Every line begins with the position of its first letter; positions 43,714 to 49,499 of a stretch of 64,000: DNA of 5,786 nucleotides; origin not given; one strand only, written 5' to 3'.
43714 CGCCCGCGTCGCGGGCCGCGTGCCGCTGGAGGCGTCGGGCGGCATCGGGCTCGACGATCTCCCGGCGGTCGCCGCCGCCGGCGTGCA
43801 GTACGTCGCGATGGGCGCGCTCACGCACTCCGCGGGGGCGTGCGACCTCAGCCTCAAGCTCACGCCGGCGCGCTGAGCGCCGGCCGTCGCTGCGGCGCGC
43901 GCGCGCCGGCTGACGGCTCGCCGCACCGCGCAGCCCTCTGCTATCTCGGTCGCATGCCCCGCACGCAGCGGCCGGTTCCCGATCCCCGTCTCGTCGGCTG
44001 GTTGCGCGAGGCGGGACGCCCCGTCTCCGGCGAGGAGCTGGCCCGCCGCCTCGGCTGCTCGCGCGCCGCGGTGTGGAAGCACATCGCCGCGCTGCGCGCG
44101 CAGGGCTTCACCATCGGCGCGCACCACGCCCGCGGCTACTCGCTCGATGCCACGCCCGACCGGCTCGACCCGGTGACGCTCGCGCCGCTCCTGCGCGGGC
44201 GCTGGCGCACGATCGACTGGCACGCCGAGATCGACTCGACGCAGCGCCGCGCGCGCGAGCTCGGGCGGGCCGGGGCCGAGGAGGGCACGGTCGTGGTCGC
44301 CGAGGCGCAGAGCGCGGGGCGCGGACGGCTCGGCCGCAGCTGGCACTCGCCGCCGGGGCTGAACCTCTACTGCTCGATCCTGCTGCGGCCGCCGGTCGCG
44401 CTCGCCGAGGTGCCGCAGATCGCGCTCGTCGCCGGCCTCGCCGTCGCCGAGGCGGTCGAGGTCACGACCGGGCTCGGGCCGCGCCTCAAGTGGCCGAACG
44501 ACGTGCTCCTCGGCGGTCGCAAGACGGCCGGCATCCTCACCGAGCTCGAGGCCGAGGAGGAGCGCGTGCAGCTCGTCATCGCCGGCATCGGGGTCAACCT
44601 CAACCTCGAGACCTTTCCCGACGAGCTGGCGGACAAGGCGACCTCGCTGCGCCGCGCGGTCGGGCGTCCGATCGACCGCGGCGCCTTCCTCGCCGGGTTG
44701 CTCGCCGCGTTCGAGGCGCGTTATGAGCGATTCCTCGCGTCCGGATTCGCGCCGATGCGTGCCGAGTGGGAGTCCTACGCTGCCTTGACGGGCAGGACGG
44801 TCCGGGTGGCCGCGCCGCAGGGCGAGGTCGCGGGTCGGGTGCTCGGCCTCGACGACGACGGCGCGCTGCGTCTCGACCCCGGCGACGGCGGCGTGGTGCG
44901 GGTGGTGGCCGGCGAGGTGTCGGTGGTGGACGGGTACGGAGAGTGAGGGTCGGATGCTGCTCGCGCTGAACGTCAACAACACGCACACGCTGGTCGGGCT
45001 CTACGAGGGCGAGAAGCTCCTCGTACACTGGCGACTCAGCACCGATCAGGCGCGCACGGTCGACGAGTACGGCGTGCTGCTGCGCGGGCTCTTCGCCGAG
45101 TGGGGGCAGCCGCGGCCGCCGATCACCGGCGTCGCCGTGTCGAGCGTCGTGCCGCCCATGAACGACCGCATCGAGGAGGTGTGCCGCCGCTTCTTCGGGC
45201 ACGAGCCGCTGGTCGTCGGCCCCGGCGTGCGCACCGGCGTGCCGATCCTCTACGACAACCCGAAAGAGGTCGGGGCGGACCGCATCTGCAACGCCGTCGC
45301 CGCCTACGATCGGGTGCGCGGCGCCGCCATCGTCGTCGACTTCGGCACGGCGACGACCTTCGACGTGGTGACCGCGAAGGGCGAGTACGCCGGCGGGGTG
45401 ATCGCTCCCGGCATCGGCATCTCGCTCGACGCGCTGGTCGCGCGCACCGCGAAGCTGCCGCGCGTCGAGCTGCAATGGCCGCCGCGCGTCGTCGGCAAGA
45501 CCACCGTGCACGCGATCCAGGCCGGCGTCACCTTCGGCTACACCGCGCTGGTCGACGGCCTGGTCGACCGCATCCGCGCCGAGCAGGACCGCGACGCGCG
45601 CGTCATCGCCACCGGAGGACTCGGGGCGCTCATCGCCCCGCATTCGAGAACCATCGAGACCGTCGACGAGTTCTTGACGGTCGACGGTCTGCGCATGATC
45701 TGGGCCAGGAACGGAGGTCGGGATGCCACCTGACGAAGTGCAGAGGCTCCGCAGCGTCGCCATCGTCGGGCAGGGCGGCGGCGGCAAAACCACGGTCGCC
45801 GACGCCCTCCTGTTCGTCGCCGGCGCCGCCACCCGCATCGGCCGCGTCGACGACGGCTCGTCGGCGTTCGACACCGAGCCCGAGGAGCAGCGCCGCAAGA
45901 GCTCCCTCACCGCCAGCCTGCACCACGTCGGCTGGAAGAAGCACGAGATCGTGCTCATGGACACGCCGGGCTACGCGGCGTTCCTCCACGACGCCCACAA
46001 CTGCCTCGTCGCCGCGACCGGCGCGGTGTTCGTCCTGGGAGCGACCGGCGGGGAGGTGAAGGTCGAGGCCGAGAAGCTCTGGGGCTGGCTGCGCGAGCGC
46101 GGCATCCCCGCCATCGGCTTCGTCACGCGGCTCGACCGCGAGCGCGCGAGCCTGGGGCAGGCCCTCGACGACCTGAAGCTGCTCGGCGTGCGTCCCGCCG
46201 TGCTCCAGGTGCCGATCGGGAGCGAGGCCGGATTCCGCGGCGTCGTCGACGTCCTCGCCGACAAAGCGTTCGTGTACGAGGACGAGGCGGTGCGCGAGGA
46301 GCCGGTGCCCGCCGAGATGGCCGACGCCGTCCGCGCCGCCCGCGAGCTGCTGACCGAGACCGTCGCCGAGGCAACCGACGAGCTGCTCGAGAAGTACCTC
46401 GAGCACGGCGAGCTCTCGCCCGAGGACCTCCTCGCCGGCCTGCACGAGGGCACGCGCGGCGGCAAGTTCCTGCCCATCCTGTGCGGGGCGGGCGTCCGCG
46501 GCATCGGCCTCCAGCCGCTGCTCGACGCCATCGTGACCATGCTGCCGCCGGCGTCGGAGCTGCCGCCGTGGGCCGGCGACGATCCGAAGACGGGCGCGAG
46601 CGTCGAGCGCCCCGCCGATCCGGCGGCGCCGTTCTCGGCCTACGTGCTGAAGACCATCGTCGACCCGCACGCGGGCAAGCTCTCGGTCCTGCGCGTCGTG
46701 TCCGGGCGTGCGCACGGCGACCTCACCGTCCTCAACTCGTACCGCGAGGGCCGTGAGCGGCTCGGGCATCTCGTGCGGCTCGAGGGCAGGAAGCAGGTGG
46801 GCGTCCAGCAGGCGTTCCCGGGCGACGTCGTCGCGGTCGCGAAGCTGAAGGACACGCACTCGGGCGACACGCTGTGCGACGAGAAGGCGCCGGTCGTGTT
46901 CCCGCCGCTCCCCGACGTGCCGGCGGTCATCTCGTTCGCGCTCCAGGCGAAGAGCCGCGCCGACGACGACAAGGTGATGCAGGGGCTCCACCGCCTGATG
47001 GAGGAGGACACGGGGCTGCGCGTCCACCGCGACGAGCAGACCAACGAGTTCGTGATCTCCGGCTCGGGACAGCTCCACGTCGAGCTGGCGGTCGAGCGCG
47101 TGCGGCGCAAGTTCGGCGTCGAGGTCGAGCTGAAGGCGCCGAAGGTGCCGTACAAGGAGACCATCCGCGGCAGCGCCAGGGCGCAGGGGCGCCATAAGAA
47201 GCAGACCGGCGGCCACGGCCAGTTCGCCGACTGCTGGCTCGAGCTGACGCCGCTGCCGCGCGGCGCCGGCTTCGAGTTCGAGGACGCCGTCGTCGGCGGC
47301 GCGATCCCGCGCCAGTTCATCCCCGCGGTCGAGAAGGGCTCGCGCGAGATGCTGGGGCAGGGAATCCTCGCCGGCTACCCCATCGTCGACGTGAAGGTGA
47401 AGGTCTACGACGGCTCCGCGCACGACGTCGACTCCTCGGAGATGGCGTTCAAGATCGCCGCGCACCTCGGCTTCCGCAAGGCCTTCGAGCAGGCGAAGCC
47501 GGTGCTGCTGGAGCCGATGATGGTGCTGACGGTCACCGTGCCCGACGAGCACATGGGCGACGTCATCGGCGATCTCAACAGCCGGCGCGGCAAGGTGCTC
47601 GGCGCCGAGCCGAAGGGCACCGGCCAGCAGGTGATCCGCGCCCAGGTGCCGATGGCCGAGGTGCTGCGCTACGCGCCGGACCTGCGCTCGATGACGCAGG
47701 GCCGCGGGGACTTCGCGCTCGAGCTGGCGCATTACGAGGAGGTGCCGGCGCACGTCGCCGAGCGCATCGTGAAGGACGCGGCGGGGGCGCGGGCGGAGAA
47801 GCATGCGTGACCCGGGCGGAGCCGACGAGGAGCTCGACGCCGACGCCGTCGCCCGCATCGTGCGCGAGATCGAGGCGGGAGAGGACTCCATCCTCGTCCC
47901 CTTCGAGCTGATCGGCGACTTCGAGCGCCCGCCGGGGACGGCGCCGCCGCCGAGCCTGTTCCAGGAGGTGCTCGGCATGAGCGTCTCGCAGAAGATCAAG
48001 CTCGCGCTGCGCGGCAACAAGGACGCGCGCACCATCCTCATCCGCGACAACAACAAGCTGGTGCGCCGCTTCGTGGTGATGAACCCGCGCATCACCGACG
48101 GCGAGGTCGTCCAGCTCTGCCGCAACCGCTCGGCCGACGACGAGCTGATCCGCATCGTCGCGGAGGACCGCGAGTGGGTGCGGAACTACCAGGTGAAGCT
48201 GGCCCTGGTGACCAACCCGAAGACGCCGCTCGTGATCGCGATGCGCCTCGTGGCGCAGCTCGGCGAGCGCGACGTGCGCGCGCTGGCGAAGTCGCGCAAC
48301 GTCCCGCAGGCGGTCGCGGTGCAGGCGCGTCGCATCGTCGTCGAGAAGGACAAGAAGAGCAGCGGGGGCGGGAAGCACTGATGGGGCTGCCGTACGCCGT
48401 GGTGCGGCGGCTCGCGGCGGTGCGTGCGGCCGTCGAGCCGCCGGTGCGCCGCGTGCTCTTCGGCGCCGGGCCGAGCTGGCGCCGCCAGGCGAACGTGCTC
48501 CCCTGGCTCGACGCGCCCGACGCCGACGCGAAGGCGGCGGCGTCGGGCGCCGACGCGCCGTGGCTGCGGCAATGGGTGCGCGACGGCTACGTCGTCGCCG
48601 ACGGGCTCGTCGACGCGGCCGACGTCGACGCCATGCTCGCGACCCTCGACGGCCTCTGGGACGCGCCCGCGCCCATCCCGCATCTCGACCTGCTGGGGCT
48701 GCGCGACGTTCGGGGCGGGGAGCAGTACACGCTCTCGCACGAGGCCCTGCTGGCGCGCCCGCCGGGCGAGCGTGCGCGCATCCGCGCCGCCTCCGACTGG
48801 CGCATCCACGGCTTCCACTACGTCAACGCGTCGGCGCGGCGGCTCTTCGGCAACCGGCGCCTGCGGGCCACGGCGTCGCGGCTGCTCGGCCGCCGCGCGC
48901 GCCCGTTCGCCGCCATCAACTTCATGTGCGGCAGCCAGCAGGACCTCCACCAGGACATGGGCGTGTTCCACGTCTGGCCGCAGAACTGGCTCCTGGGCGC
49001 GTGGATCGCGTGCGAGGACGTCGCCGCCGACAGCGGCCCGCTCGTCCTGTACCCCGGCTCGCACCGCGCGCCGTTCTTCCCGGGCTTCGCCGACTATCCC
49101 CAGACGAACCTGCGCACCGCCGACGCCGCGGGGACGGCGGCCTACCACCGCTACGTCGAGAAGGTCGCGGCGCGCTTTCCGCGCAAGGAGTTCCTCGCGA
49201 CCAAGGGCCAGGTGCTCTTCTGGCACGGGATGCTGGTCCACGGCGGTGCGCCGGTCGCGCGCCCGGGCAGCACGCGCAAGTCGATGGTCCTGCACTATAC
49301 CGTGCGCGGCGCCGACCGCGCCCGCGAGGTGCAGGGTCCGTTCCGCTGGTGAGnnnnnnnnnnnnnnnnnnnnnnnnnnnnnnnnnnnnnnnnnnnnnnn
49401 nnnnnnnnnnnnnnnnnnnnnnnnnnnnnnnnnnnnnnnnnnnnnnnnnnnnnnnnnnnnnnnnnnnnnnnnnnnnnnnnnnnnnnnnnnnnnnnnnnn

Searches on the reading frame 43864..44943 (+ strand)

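Call 34: search_protein_families(library=pfam, proteins=[window:43864-44943:+], max_evalue=0.00001)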
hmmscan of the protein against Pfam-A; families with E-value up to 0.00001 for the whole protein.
window:43864-44943:+ (360 aa): 3 families
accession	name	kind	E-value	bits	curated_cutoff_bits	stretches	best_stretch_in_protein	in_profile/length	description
PF03099.24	BPL_LplA_LipB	-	2.7e-21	76.3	21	1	123-245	5-133/133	Biotin/lipoate A/B protein ligase family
PF08279.18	HTH_11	-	2.4e-14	53.4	25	1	43-92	5-54/55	HTH domain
PF02237.23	BPL_C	-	1.8e-08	34.6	21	1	310-354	3-47/48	Biotin protein ligase C terminal domain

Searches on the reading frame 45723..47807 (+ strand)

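Call 34: search_protein_families(library=pfam, proteins=[window:45723-47807:+], max_evalue=0.00001)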
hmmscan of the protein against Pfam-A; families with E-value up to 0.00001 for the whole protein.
window:45723-47807:+ (695 aa): 5 families
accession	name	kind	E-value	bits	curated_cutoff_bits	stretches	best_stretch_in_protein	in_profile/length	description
PF03764.24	EFG_IV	-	1e-44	151.7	24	1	473-592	1-121/121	Elongation factor G, domain IV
PF00679.30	EFG_C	-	1.2e-29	102.6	27.9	1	594-681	1-88/89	Elongation factor G C-terminus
PF00009.33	GTP_EFTU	-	1.2e-28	100.4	26.5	1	8-276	2-188/188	Elongation factor Tu GTP binding domain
PF14492.12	EFG_III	-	5.1e-24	84.6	27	1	401-471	4-74/75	Elongation Factor G, domain III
PF22042.2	EF-G_D2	-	1.2e-15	57.8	27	1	303-386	1-83/84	Elongation factor G domain 2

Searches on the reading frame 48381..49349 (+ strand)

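Call 34: search_protein_families(library=pfam, proteins=[window:48381-49349:+], max_evalue=0.00001)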
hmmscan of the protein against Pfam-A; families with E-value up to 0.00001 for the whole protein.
window:48381-49349:+ (323 aa): 1 family
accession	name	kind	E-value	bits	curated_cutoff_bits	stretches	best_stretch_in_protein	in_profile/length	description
PF05721.19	PhyH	-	5.9e-23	82.7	22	1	66-292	2-205/213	Phytanoyl-CoA dioxygenase (PhyH)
